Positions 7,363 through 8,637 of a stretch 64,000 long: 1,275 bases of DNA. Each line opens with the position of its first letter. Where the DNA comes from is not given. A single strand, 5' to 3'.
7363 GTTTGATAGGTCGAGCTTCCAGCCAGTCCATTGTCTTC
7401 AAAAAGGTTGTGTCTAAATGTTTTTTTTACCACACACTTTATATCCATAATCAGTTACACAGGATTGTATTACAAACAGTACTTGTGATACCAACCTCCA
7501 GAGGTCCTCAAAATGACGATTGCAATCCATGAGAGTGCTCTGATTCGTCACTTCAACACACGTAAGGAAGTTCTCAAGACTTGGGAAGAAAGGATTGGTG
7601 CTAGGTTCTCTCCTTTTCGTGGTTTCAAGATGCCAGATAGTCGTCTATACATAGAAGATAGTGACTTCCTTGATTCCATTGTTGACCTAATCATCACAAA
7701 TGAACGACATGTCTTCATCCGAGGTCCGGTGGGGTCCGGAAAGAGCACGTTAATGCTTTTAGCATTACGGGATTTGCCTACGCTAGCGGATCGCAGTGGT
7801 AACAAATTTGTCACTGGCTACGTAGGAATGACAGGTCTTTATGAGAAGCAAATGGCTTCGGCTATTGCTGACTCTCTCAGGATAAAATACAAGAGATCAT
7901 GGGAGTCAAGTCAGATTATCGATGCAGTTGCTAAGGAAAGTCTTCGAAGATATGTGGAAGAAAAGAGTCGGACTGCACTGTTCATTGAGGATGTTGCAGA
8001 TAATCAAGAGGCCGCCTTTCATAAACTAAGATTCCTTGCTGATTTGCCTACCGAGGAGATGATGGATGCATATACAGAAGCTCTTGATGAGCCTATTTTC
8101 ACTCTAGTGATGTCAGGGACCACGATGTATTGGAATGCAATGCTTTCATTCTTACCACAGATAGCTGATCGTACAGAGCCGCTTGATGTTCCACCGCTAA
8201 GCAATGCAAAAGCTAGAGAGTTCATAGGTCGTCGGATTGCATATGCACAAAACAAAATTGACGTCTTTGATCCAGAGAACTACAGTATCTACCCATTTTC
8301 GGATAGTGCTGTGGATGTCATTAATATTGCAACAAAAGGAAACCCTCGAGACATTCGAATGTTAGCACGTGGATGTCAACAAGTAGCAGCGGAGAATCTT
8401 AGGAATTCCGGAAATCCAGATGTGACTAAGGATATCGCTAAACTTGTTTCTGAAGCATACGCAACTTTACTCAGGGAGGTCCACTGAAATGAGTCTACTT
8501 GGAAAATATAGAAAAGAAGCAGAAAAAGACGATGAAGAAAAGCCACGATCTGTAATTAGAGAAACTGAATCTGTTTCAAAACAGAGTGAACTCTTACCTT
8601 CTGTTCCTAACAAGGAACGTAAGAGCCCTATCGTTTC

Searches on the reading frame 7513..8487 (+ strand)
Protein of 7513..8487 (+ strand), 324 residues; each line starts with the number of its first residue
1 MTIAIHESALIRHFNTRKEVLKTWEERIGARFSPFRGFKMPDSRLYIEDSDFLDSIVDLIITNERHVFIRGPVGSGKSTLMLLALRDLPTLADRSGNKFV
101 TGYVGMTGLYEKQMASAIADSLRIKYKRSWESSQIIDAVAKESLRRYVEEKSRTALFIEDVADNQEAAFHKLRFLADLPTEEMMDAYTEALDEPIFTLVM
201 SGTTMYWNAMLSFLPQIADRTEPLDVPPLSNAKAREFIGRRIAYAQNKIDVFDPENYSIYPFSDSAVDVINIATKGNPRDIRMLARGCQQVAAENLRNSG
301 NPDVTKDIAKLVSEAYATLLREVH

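Call 87: search_protein_families(library=pfam, proteins=[window:7513-8487:+], max_evalue=0.001)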
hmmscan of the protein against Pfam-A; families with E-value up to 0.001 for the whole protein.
window:7513-8487:+ (324 aa): 3 families
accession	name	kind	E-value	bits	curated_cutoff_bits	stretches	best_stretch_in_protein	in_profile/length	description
PF13401.12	AAA_22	-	0.00016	22.4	27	1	63-178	4-110/130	AAA domain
PF13191.12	AAA_16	-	0.00022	22.2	32.6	0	64-179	24-159/167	AAA ATPase domain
PF00931.28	NB-ARC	-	0.00035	20.3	23.5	1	65-166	19-114/248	NB-ARC domain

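Call 89: search_solved_structures(query=window:7513-8487:+, max_evalue=1)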
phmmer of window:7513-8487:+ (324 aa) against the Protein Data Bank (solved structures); distinct sequences matched with E-value up to 1: 5.
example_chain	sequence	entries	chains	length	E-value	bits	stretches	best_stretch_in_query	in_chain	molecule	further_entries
6geb_A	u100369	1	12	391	0.005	19.8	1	50-110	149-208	DotB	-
5xu1_A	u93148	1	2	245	0.024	17.5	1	57-122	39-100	ABC transporter ATP-binding protein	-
8jia_A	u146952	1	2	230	0.068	16.1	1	58-102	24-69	Cell division ATP-binding protein FtsE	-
8idb_A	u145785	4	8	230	0.068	16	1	58-102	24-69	Cell division ATP-binding protein FtsE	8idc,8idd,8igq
9ugg_A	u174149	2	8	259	0.59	13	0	55-94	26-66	Lantibiotic ABC transporter ATP-binding protein PsdA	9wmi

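Call 90: search_protein_families(library=ncbifam, proteins=[window:7513-8487:+], max_evalue=0.01)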
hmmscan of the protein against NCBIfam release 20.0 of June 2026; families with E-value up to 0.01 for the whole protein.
window:7513-8487:+ (324 aa): 4 families
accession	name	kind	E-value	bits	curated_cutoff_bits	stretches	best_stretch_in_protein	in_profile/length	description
TIGR03015.1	pepcterm_ATPase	hypoth_equivalog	1.3e-06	28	324.5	1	62-286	41-240/269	XrtA/PEP-CTERM system-associated ATPase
TIGR02524.1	dot_icm_DotB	equivalog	0.00036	19.9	463.3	1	50-101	120-170/358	Dot/Icm type IV secretion system ATPase DotB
NF047389.1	ATPase_Sll1717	subfamily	0.0023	17.1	75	0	54-87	25-52/454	P-loop ATPase, Sll1717 family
TIGR02673.1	FtsE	equivalog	0.0094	15.6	264.85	0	46-85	11-49/214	cell division ATP-binding protein FtsE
